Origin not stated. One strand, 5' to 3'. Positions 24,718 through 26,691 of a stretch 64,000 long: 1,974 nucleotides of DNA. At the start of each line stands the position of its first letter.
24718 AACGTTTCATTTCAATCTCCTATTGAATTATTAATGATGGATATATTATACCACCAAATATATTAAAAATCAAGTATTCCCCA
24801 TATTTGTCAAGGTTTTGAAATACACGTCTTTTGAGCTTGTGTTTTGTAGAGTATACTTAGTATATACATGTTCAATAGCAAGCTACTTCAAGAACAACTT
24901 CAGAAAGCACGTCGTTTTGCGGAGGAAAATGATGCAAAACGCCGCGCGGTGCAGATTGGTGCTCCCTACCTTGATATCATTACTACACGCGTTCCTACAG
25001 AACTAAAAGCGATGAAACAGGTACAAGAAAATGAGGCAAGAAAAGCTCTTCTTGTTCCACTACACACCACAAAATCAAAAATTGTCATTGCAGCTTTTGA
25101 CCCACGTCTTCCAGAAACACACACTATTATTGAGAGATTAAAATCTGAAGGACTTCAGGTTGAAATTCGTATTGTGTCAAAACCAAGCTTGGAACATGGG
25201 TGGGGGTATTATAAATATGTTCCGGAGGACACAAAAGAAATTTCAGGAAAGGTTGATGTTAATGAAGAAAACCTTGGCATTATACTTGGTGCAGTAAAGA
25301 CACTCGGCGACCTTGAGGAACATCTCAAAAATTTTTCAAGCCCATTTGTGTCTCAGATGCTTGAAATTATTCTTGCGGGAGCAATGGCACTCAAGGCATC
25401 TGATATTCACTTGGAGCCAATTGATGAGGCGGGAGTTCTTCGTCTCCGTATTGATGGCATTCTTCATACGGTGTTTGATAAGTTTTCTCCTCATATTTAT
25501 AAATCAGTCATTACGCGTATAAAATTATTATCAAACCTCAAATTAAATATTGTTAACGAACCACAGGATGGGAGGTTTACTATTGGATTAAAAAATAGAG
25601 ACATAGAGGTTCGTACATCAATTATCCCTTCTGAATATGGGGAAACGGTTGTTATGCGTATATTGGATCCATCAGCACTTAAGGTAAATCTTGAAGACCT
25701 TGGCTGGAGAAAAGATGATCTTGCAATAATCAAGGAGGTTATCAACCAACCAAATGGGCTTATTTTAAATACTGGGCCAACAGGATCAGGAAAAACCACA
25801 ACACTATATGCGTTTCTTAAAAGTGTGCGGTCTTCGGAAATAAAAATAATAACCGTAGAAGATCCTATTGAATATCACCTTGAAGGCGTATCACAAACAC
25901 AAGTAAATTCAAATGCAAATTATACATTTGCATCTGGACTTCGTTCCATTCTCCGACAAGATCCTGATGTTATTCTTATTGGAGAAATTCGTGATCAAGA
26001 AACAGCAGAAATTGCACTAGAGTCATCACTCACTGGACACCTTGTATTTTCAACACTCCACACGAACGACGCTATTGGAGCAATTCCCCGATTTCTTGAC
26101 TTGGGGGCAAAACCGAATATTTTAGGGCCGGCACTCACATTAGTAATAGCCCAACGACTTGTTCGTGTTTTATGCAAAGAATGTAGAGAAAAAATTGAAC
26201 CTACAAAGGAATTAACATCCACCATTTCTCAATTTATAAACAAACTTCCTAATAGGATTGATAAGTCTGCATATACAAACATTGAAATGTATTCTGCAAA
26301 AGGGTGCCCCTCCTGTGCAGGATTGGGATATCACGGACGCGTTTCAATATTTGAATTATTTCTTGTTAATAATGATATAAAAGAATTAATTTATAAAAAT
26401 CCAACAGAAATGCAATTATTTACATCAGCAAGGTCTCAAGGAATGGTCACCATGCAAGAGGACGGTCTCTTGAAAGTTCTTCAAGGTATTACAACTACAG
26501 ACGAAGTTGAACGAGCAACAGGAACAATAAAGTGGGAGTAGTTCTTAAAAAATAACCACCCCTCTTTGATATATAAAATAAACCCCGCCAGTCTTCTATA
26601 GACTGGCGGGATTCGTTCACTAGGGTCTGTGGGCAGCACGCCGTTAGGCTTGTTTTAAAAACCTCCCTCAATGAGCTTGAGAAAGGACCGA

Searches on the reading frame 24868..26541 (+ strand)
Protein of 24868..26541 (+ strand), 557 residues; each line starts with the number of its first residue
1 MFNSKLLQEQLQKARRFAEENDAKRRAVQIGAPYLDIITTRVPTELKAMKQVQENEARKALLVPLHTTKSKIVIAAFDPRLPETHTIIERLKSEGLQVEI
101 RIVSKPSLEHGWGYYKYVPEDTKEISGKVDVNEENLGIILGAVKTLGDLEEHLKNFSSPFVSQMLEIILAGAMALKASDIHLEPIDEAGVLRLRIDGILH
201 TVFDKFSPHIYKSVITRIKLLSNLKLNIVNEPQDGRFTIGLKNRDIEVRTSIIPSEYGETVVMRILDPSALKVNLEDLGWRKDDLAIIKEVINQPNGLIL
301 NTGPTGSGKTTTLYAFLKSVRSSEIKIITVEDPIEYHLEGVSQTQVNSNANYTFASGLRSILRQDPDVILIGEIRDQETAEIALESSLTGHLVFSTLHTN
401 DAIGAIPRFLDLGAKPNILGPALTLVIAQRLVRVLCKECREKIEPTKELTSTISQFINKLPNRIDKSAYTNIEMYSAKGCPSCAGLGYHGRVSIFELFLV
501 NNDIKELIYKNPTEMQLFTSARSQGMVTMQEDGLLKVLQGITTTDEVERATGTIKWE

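Call 10: find_related_loci(query=window:24868-26541:+, collection=metagenome_contigs, flank=3000)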
Query window:24868-26541:+ (557 aa) in metagenome_contigs; peptide patterns used: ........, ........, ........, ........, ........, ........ (x = any residue, [..] = any of these).
58 stretches matched a pattern; 2 encode a relative of the query (tblastn E <= 1e-3); 2 distinct loci.
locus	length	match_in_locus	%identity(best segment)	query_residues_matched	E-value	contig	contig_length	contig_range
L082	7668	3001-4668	81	1-556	0e+0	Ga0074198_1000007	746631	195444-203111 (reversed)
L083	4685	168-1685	38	29-551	4e-108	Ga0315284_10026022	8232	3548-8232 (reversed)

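Call 23: find_homologous_proteins(query=window:24868-26541:+, max_evalue=1e-100)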
Query window:24868-26541:+ (557 aa): 5223 proteins with E <= 1e-100 among 8000 candidates; the best 120 are listed.
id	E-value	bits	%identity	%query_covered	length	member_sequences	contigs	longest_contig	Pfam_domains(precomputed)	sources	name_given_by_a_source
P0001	0.0e+0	1199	98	100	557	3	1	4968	PF00437.27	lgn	-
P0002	0.0e+0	1045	84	100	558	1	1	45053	PF00437.27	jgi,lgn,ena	-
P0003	0.0e+0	1028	83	100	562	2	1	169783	PF00437.27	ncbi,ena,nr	ncbi:MAG: Uncharacterized protein LiPW41_147 [Parcubacteria group bacterium LiPW_41]|nr:MAG: Unchara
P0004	0.0e+0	1021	82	100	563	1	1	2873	PF13173.13,PF00437.27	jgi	-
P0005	0.0e+0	1021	81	100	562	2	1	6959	PF13173.13,PF00437.27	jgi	-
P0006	0.0e+0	1011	81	100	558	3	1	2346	PF13173.13,PF00437.27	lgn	-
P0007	2.8e-297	1005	81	100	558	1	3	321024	PF00437.27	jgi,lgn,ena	-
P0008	9.9e-292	986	78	100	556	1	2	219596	PF00437.27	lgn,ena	-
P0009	1.0e-273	927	74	100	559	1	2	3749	PF05157.21,PF00437.27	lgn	-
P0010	3.9e-252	856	68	100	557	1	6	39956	PF05157.21,PF00437.27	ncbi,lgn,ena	-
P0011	3.4e-247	839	68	100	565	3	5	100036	PF05157.21,PF00437.27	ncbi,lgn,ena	-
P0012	8.7e-247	838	67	100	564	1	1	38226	PF05157.21,PF00437.27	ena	-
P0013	1.2e-246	838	68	100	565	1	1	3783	PF05157.21,PF00437.27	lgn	-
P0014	6.1e-240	816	66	100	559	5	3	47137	PF00437.27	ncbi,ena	-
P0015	8.7e-240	815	65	100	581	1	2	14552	PF00437.27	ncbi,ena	-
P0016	3.9e-238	810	65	100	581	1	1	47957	PF00437.27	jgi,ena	-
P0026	7.2e-233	792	64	100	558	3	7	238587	PF05157.21,PF00437.27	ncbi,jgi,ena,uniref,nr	ncbi:MAG: hypothetical protein UY26_C0001G0063 [Candidatus Jorgensenbacteria bacterium GW2011_GWA1_4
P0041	5.4e-231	786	63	100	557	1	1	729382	PF00437.27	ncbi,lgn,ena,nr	ncbi:MAG: GspE/PulE family protein [Patescibacteria group bacterium]|nr:GspE/PulE family protein [Pa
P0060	5.8e-229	779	62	100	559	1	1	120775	PF05157.21,PF00437.27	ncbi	ncbi:MAG: GspE/PulE family protein [Candidatus Brennerbacteria bacterium]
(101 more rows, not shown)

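Call 24: find_encoding_contigs(protein=P0003, flank=2500, max_places=2)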
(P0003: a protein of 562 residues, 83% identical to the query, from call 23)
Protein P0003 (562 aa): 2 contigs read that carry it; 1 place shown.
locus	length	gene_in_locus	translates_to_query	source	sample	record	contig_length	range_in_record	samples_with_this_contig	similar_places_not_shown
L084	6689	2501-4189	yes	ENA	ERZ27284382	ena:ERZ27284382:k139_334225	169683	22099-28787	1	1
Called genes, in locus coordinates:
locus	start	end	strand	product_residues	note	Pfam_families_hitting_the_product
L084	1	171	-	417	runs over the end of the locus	PF08245:Mur_ligase_M, PF02875:Mur_ligase_C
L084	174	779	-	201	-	PF01330:RuvA_N, PF00633:HHH (faint), PF14520:HHH_5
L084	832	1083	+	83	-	PF01649:Ribosomal_S20p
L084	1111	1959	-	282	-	-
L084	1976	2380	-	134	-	-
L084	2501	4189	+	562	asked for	PF00437:T2SSE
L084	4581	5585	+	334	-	PF05496:RuvB_N, PF07728:AAA_5, PF00004:AAA, PF17864:AAA_lid_4, PF05491:WHD_RuvB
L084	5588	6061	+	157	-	PF02367:TsaE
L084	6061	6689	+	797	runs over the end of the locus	PF02739:5_3_exonuc_N, PF01367:5_3_exonuc, PF14520:HHH_5 (weak), PF00476:DNA_pol_A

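Call 25: find_encoding_contigs(protein=P0008, flank=2500, max_places=2)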
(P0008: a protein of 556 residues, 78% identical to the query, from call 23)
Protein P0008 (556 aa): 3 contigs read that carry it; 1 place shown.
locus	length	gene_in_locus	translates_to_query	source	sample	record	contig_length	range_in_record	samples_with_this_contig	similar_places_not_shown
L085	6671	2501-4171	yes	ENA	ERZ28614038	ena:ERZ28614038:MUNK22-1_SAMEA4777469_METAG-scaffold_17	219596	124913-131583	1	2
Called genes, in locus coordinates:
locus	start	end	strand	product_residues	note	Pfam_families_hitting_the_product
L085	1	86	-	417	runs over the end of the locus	PF08245:Mur_ligase_M, PF02875:Mur_ligase_C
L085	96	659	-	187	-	PF01330:RuvA_N, PF00633:HHH (faint), PF14520:HHH_5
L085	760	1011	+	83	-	PF01649:Ribosomal_S20p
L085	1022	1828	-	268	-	-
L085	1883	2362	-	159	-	-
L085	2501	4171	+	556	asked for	PF00437:T2SSE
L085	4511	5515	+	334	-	PF00910:RNA_helicase (faint), PF06068:TIP49 (faint), PF05496:RuvB_N, PF07728:AAA_5, PF00004:AAA, PF17864:AAA_lid_4, PF05491:WHD_RuvB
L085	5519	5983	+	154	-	PF02367:TsaE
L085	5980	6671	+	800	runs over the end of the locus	PF02739:5_3_exonuc_N, PF01367:5_3_exonuc, PF14520:HHH_5 (weak), PF00476:DNA_pol_A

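Call 26: find_encoding_contigs(protein=P0010, flank=2500, max_places=2)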
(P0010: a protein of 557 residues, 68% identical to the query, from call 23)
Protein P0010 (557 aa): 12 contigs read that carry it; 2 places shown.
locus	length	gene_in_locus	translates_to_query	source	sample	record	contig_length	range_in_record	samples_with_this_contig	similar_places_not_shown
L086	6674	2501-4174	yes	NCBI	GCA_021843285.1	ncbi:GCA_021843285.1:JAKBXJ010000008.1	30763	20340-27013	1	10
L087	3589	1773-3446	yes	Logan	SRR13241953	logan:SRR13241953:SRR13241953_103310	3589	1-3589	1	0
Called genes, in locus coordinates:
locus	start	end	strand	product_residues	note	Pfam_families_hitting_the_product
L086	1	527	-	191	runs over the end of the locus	PF01330:RuvA_N, PF14520:HHH_5, PF07499:RuvA_C (weak)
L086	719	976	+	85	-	PF01649:Ribosomal_S20p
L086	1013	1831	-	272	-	-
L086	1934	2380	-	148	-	-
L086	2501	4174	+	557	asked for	PF05157:MshEN (faint), PF00437:T2SSE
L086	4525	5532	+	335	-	PF05496:RuvB_N, PF00004:AAA, PF07728:AAA_5, PF17864:AAA_lid_4, PF05491:WHD_RuvB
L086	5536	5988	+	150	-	PF02367:TsaE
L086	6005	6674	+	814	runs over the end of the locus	PF02739:5_3_exonuc_N, PF01367:5_3_exonuc, PF00476:DNA_pol_A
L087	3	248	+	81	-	?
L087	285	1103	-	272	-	-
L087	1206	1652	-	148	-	-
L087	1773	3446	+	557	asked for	PF05157:MshEN (faint), PF00437:T2SSE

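Call 27: find_encoding_contigs(protein=P0014, flank=2500, max_places=2)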
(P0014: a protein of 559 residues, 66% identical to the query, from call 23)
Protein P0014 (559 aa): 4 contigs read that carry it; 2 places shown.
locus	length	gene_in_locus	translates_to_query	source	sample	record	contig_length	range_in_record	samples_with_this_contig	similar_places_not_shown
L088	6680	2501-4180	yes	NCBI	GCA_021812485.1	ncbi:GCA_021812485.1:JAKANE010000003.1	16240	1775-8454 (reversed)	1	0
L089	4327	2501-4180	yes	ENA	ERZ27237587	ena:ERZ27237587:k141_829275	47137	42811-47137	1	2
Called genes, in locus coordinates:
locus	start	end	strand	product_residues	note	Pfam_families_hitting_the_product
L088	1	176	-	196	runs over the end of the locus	PF01330:RuvA_N, PF00633:HHH (faint), PF14520:HHH_5, PF07499:RuvA_C (faint)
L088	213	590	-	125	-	PF00856:SET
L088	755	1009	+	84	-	PF01649:Ribosomal_S20p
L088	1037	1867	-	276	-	-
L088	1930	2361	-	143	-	-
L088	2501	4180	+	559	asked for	PF00437:T2SSE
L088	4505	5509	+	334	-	PF06068:TIP49 (faint), PF05496:RuvB_N, PF00004:AAA, PF07728:AAA_5 (weak), PF17864:AAA_lid_4, PF05491:WHD_RuvB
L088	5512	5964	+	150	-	PF02367:TsaE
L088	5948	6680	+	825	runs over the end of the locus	PF02739:5_3_exonuc_N, PF01367:5_3_exonuc, PF22619:DNA_polI_exo1, PF00476:DNA_pol_A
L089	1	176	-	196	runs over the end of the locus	PF01330:RuvA_N, PF00633:HHH (faint), PF14520:HHH_5, PF07499:RuvA_C (faint)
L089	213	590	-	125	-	PF00856:SET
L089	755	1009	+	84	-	PF01649:Ribosomal_S20p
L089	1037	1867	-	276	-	-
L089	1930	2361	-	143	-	-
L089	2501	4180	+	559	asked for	PF00437:T2SSE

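Call 28: find_encoding_contigs(protein=P0016, flank=2500, max_places=1)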
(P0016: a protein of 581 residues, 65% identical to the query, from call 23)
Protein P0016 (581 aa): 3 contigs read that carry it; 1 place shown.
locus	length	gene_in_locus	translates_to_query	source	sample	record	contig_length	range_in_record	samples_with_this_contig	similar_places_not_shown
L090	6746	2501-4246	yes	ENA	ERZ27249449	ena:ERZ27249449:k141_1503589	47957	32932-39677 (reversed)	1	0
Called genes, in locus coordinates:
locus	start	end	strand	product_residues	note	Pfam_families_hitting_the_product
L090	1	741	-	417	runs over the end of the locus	PF08245:Mur_ligase_M, PF02875:Mur_ligase_C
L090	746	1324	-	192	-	PF01330:RuvA_N, PF00633:HHH (faint), PF14520:HHH_5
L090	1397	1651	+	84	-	PF01649:Ribosomal_S20p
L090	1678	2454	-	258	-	-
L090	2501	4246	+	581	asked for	PF00437:T2SSE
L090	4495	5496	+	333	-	PF05496:RuvB_N, PF07728:AAA_5, PF00004:AAA, PF17864:AAA_lid_4, PF05491:WHD_RuvB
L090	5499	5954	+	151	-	PF02367:TsaE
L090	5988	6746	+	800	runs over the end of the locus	PF02739:5_3_exonuc_N, PF01367:5_3_exonuc, PF00476:DNA_pol_A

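Call 29: find_encoding_contigs(protein=P0026, flank=2500, max_places=2)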
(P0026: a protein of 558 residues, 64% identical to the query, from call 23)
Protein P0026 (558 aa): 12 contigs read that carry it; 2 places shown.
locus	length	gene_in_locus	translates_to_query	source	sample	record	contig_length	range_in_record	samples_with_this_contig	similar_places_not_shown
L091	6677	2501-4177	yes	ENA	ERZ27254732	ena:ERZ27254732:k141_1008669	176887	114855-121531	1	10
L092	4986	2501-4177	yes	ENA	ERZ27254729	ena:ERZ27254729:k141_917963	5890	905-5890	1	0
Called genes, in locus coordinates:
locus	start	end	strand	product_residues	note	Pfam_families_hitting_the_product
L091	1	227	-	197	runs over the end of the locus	PF01330:RuvA_N, PF14520:HHH_5, PF07499:RuvA_C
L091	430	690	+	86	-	PF01649:Ribosomal_S20p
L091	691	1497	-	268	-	-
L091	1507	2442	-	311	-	PF01149:Fapy_DNA_glyco, PF06831:H2TH, PF06827:zf-FPG_IleRS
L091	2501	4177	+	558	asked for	PF05157:MshEN (weak), PF00437:T2SSE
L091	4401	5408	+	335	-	PF05496:RuvB_N, PF00004:AAA, PF07728:AAA_5 (weak), PF17864:AAA_lid_4, PF05491:WHD_RuvB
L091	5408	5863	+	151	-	PF02367:TsaE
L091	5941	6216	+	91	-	PF01022:HTH_5, PF13412:HTH_24 (weak)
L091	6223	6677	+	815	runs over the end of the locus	PF02739:5_3_exonuc_N, PF01367:5_3_exonuc, PF00476:DNA_pol_A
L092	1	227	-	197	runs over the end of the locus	PF01330:RuvA_N, PF14520:HHH_5, PF07499:RuvA_C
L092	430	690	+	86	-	PF01649:Ribosomal_S20p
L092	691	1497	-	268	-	-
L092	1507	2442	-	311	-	PF01149:Fapy_DNA_glyco, PF06831:H2TH, PF06827:zf-FPG_IleRS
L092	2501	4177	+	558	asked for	PF05157:MshEN (weak), PF00437:T2SSE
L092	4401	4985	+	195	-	?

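Call 30: find_encoding_contigs(protein=P0041, flank=2500, max_places=1)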
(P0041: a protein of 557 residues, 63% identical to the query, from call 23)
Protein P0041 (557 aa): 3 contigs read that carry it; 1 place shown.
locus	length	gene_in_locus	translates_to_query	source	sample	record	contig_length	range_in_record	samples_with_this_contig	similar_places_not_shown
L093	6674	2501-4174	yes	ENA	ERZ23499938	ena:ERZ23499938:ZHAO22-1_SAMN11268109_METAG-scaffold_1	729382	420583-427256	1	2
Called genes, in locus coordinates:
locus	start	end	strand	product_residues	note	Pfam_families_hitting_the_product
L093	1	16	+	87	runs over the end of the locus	PF01649:Ribosomal_S20p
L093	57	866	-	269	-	-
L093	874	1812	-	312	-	PF01149:Fapy_DNA_glyco, PF06831:H2TH, PF06827:zf-FPG_IleRS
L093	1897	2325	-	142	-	-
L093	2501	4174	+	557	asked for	PF00437:T2SSE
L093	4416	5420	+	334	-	PF05496:RuvB_N, PF00004:AAA, PF07728:AAA_5 (faint), PF17864:AAA_lid_4, PF05491:WHD_RuvB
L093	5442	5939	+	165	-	PF02367:TsaE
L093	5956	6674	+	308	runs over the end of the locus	PF02739:5_3_exonuc_N, PF01367:5_3_exonuc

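Call 31: find_encoding_contigs(protein=P0060, flank=2500, max_places=1)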
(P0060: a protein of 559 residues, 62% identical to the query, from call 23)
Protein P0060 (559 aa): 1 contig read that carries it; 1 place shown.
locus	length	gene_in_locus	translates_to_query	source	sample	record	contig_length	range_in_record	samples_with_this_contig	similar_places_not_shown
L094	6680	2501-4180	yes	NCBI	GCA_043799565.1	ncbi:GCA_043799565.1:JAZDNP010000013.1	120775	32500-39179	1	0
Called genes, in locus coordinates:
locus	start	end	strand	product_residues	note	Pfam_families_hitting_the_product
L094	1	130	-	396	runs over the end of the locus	PF08245:Mur_ligase_M, PF02875:Mur_ligase_C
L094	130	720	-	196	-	PF01330:RuvA_N, PF00633:HHH (faint), PF14520:HHH_5, PF21176:RecR_HhH (faint), PF07499:RuvA_C (weak)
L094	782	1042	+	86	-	PF01649:Ribosomal_S20p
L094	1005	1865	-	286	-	-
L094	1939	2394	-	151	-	-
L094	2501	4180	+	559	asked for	PF05157:MshEN (weak), PF00437:T2SSE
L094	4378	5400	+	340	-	PF05496:RuvB_N, PF00004:AAA, PF07728:AAA_5 (weak), PF17864:AAA_lid_4, PF05491:WHD_RuvB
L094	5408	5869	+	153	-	PF02367:TsaE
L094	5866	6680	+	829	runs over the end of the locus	PF02739:5_3_exonuc_N, PF01367:5_3_exonuc, PF00476:DNA_pol_A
